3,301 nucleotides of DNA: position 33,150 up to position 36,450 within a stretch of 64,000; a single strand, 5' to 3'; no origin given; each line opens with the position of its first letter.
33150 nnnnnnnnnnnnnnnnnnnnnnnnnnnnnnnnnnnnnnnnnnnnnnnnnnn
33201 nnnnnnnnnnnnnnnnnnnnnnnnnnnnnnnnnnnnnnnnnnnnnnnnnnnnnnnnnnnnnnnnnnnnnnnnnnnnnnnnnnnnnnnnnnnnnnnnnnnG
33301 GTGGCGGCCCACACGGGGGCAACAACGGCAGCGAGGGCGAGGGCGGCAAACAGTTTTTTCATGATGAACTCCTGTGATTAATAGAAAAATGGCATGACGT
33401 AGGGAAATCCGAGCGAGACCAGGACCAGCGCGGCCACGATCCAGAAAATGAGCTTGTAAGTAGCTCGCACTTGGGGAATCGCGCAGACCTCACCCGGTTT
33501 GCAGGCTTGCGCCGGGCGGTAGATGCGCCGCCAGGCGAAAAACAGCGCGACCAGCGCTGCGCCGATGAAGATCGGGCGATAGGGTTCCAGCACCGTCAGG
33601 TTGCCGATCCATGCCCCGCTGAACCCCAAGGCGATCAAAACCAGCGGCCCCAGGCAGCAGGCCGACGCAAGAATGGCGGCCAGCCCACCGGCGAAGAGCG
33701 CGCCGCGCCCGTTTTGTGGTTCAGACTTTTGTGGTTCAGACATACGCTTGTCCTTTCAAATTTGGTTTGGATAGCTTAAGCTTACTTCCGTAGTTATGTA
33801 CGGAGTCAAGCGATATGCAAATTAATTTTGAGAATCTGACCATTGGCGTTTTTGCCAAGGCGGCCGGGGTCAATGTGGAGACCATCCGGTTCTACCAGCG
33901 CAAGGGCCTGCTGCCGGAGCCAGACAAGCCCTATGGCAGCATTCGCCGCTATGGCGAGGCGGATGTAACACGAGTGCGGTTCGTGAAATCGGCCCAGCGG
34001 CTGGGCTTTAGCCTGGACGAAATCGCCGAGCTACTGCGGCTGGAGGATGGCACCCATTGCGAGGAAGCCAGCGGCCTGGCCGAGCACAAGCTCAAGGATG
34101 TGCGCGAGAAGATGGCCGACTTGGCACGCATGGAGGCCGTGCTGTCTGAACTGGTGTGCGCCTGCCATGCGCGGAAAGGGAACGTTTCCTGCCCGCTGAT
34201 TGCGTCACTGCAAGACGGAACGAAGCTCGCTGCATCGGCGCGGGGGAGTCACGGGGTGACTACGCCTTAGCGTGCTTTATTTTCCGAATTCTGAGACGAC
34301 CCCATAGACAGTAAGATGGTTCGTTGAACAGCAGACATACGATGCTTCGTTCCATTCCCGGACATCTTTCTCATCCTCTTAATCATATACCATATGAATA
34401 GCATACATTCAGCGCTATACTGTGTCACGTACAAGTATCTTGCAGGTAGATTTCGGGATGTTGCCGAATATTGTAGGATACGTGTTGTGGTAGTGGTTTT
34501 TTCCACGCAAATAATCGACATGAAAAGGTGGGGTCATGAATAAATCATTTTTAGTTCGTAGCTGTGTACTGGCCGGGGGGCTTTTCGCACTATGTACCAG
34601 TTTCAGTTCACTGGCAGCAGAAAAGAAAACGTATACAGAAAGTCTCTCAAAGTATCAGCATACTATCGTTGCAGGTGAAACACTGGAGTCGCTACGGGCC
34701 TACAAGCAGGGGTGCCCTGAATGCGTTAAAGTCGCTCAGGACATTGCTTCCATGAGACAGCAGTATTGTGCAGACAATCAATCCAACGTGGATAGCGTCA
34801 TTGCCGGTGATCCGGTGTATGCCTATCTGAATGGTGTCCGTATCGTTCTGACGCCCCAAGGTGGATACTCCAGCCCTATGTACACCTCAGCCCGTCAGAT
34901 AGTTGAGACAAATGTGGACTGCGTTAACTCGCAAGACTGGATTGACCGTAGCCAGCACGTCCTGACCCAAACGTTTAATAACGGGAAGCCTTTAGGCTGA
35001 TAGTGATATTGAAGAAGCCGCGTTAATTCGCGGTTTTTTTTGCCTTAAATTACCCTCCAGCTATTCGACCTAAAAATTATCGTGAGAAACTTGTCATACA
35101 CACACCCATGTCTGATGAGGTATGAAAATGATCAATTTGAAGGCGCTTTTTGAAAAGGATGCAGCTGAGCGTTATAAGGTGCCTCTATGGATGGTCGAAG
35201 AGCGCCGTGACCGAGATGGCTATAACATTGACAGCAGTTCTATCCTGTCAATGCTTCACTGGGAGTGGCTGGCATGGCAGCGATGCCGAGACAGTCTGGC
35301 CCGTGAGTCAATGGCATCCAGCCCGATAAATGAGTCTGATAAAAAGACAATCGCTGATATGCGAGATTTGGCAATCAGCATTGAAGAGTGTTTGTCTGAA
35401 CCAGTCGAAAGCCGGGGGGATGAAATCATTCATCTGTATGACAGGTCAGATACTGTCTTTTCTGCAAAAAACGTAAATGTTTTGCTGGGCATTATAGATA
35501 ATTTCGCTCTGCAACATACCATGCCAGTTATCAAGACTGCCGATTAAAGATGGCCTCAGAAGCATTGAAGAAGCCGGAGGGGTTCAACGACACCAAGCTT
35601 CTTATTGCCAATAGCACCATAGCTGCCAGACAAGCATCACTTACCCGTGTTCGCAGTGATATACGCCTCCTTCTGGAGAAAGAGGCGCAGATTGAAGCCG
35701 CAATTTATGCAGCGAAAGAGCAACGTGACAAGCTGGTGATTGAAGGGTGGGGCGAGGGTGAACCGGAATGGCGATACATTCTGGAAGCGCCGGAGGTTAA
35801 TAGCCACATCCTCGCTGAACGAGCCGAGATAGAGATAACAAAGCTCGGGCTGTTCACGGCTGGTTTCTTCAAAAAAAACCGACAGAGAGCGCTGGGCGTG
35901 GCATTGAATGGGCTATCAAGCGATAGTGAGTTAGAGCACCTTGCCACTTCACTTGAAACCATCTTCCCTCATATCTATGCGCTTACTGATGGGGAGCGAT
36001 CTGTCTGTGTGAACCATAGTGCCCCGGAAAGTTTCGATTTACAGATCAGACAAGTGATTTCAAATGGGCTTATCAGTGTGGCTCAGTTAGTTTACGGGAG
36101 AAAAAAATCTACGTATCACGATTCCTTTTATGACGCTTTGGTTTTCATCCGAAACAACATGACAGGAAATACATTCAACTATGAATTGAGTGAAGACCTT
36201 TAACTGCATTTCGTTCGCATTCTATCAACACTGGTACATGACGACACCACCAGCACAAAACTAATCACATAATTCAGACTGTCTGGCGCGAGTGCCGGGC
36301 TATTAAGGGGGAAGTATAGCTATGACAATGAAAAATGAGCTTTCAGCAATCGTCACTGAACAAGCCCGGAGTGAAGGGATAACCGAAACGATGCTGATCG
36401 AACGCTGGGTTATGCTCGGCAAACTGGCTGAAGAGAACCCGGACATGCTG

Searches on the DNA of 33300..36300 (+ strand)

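Call 61: search_dna_similar(query=window:33300-36300:+, collection=plasmids, mode=near, max_rows=10)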
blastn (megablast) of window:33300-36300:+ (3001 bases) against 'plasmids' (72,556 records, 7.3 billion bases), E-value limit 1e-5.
Records with a match: 4354; places in all: 5047; records where one place covers at least 80% of the query: 0.
Best place of each record, by identity: >=99% 1454; 95-99% 217; 90-95% 228; 80-90% 2426; 60-80% 29.
By first word of the organism name: Klebsiella 1535; Escherichia 913; Salmonella 491; Enterobacter 483; Citrobacter 260; Pseudomonas 124; Acinetobacter 103; Serratia 49; Providencia 48; Raoultella 42; and 52 more.
By predicted mobility (MOB-suite, as given by PLSDB): conjugative 3040; non-mobilizable 664; mobilizable 650.
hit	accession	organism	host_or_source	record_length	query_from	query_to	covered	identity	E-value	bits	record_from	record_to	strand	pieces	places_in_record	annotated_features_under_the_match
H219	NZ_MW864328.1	Providencia rettgeri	-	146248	1004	3001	67%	100.0%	0e+0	3685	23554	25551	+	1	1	hypothetical protein (x4)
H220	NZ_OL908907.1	Providencia rettgeri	-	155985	1004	3001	67%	100.0%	0e+0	3685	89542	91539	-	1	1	hypothetical protein (x4)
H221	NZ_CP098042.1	Providencia rettgeri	Homo sapiens,urine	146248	1004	3001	67%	100.0%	0e+0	3685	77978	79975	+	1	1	hypothetical protein (x4)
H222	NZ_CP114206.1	Escherichia sp. J-18004577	Homo sapiens,urine,Shandong Province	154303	1004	3001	67%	100.0%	0e+0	3685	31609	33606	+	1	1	hypothetical protein (x3) | chromosome segregation protein ParM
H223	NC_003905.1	Proteus vulgaris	-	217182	1004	3001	67%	99.9%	0e+0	3679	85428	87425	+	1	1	hypothetical protein (x4)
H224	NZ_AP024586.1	Citrobacter amalonaticus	-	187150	1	1011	34%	99.8%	0e+0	1858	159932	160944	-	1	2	merT: mercuric transport protein MerT | merP: mercury resistance system periplasmic binding protein MerP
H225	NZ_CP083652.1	Citrobacter amalonaticus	-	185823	1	1011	34%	99.8%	0e+0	1858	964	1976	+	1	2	merT: mercuric transport protein MerT | merP: mercury resistance system periplasmic binding protein MerP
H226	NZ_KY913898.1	Klebsiella oxytoca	-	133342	1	1011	34%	99.8%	0e+0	1858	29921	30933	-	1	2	merR: Hg(II)-responsive transcriptional regulator | merT: mercuric ion transporter MerT | merT: mercuric transport protein MerT | merP: mercury resistance system periplasmic binding protein MerP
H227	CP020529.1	Enterobacter cloacae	Homo sapiens,human,blood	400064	1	1009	34%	99.9%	0e+0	1913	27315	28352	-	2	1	merR: Hg(II)-responsive transcriptional regulator | mercuric ion transporter MerT | merT: mercuric transport protein MerT | merP: mercuric transporter periplasmic component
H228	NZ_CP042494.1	Leclercia adecarboxylata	Whole organism,Shower 2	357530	1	1009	34%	99.9%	0e+0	1913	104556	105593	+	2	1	merR: Hg(II)-responsive transcriptional regulator | merT: mercuric transport protein MerT | merP: mercury resistance system periplasmic binding protein MerP | hypothetical protein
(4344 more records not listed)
